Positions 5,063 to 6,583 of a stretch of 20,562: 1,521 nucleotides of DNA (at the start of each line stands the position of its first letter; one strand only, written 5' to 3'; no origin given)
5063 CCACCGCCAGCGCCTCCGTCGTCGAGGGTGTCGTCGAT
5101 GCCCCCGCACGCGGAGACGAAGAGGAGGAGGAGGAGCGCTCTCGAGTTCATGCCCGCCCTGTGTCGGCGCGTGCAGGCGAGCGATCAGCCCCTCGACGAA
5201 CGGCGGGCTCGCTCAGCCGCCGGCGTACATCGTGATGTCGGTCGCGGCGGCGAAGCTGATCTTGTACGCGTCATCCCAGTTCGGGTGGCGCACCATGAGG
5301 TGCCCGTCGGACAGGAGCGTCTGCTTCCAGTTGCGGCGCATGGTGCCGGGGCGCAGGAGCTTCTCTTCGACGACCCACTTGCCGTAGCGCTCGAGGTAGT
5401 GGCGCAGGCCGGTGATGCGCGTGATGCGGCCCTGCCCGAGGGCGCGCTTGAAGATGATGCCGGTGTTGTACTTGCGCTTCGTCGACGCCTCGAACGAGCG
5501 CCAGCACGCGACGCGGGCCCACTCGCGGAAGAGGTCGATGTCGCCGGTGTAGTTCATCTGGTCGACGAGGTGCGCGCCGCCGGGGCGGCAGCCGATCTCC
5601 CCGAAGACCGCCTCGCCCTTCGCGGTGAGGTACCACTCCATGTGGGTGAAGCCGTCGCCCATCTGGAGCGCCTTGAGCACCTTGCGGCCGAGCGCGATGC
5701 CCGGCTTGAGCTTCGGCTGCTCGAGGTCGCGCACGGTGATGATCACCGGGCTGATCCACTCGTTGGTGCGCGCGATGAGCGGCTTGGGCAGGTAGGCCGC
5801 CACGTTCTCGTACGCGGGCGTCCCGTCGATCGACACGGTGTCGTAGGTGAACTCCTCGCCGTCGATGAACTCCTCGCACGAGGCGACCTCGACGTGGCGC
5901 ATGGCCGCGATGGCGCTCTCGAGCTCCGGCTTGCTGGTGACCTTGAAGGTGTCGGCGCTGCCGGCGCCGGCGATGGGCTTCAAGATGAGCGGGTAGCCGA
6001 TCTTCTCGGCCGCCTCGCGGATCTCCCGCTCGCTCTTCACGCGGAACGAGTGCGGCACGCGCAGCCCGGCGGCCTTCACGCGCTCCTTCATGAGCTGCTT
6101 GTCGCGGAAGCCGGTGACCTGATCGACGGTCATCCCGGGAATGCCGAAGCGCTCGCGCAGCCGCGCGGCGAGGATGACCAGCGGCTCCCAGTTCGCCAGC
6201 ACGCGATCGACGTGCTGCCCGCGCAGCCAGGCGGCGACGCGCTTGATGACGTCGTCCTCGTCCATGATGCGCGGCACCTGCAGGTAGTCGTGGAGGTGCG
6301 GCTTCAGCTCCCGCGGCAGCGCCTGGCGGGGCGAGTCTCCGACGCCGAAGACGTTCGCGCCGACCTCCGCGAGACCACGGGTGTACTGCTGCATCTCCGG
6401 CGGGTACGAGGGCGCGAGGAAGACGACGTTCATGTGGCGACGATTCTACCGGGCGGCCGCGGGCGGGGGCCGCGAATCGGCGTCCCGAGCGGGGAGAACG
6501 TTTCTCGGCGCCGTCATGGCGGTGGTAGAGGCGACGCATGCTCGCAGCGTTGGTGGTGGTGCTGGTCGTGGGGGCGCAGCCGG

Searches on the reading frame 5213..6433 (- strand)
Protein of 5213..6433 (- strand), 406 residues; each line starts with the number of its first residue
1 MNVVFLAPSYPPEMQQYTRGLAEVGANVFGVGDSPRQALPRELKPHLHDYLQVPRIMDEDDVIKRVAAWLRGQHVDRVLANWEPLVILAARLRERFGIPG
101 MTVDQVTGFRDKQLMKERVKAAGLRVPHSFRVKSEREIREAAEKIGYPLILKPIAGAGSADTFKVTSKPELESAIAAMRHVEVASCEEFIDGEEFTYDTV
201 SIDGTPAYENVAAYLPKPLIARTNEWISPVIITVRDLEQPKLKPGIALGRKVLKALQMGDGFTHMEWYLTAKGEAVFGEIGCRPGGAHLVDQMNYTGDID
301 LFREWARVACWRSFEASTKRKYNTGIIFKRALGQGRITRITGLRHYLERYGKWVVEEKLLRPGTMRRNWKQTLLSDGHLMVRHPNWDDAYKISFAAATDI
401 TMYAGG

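Call 3: search_protein_families(library=pfam, proteins=[window:5213-6433:-], max_evalue=1)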
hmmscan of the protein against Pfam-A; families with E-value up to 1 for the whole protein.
window:5213-6433:- (406 aa): 8 families
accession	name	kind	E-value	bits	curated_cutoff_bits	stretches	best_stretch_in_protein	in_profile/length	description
PF18130.6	ATPgrasp_N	-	6.3e-07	30.3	27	1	25-100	8-81/81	ATP-grasp N-terminal domain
PF07478.18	Dala_Dala_lig_C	-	1.9e-06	28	24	1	133-285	23-177/204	D-ala D-ala ligase C-terminus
PF02655.19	ATP-grasp_3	-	2.4e-06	28.2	23.2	1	111-201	3-80/160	ATP-grasp domain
PF13535.11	ATP-grasp_4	-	5.1e-06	26.6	27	1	145-281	1-149/160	ATP-grasp domain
PF02786.22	CPSase_L_D2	-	1.5e-05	25.1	19.8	1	111-177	1-69/211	Carbamoyl-phosphate synthase L chain, ATP binding domain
PF02222.28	ATP-grasp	-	3.9e-05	23.8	27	1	119-284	3-163/179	ATP-grasp domain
PF13549.11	ATP-grasp_5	-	0.024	14.5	27.6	1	116-152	16-52/221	ATP-grasp domain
PF14397.11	ATPgrasp_ST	-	0.1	12.2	31.4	1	108-167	18-81/278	Sugar-transfer associated ATP-grasp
